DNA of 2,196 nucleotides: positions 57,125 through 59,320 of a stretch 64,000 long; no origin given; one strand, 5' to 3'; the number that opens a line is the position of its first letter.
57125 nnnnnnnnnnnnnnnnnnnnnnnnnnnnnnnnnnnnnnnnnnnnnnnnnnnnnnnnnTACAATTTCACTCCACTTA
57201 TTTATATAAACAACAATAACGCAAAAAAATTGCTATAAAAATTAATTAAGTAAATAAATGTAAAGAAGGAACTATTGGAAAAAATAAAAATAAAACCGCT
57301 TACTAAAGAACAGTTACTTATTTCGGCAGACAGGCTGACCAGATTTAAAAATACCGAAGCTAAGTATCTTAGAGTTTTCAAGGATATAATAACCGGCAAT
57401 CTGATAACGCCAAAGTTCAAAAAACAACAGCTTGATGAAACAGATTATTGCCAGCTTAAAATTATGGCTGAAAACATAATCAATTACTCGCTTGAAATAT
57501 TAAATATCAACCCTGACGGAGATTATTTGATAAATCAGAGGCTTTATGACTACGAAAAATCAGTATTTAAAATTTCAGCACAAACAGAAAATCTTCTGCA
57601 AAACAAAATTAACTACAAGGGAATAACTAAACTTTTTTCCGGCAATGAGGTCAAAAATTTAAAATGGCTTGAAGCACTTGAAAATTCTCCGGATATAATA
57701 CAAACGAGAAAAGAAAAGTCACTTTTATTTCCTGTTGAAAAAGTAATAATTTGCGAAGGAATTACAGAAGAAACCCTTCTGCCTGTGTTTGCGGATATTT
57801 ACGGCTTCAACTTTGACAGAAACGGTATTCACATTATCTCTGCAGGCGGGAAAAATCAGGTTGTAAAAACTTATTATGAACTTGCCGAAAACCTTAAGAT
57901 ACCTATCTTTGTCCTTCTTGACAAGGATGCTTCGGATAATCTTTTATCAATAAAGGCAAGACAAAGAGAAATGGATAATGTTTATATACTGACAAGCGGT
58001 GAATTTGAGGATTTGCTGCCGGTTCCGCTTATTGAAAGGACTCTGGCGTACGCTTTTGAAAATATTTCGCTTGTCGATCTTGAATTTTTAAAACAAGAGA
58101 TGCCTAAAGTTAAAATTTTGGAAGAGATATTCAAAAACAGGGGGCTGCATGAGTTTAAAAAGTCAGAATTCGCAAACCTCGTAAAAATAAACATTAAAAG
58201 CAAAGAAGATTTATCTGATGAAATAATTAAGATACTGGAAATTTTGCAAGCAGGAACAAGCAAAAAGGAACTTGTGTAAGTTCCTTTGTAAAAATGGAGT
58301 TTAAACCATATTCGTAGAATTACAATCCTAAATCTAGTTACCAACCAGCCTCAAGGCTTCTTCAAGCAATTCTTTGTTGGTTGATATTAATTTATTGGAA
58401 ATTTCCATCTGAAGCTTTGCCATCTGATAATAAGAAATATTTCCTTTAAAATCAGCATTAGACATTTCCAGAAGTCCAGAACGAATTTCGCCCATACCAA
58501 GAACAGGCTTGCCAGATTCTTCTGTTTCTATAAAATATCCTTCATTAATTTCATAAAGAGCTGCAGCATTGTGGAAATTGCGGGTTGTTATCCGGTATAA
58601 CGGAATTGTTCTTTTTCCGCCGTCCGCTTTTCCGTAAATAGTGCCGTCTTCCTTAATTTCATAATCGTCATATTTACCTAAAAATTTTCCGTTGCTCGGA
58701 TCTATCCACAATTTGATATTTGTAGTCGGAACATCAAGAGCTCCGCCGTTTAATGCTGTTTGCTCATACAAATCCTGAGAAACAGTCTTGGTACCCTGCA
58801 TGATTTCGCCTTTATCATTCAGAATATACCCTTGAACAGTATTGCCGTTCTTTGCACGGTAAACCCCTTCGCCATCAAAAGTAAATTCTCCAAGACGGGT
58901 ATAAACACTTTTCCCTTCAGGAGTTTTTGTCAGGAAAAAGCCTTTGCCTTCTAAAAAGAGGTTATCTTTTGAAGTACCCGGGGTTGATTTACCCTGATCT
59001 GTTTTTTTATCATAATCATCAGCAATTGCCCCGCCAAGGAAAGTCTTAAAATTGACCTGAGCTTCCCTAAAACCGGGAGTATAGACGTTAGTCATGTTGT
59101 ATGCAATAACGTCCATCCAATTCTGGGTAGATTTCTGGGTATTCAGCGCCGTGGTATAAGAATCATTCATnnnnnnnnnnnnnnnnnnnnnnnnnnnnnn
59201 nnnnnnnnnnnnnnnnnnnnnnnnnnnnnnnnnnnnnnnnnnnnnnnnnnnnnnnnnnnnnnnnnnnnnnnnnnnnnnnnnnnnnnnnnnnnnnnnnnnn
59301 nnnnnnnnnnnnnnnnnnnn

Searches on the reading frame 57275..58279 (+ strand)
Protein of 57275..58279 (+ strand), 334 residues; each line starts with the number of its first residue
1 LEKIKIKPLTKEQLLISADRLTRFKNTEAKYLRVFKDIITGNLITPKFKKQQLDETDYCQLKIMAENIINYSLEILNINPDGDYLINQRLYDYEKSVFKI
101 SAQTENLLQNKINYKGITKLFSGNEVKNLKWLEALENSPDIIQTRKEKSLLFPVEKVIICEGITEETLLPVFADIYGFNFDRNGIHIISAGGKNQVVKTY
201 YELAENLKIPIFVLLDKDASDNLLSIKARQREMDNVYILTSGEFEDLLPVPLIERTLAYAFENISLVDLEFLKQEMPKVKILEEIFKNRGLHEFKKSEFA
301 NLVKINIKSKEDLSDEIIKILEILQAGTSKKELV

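Call 43: search_protein_families(library=pfam, proteins=[window:57275-58279:+], max_evalue=0.00001)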
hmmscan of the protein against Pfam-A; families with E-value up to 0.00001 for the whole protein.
window:57275-58279:+ (334 aa): 1 family
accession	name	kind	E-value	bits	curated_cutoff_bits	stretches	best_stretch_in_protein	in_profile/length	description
PF20469.4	OLD-like_TOPRIM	-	3.2e-16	60.1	23.2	1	155-218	4-67/67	Overcoming lysogenization defect protein-like, TOPRIM domain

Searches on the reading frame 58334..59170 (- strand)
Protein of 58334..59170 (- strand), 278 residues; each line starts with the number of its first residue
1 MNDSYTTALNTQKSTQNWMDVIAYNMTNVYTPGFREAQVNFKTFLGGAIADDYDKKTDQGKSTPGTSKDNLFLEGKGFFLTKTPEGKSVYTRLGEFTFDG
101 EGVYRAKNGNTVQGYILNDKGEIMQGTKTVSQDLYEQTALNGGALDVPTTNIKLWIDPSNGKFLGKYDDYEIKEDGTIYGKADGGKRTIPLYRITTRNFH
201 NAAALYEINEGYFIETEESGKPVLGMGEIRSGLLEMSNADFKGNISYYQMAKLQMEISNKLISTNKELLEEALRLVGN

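Call 43: search_protein_families(library=pfam, proteins=[window:58334-59170:-], max_evalue=0.00001)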
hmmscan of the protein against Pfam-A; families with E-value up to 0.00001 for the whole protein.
window:58334-59170:- (278 aa): 1 family
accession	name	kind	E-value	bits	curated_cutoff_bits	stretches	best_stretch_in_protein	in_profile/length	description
PF22692.1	LlgE_F_G_D1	-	8.8e-10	39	27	1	73-178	2-62/64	Flagellar hook protein FlgE/F/G D1 domain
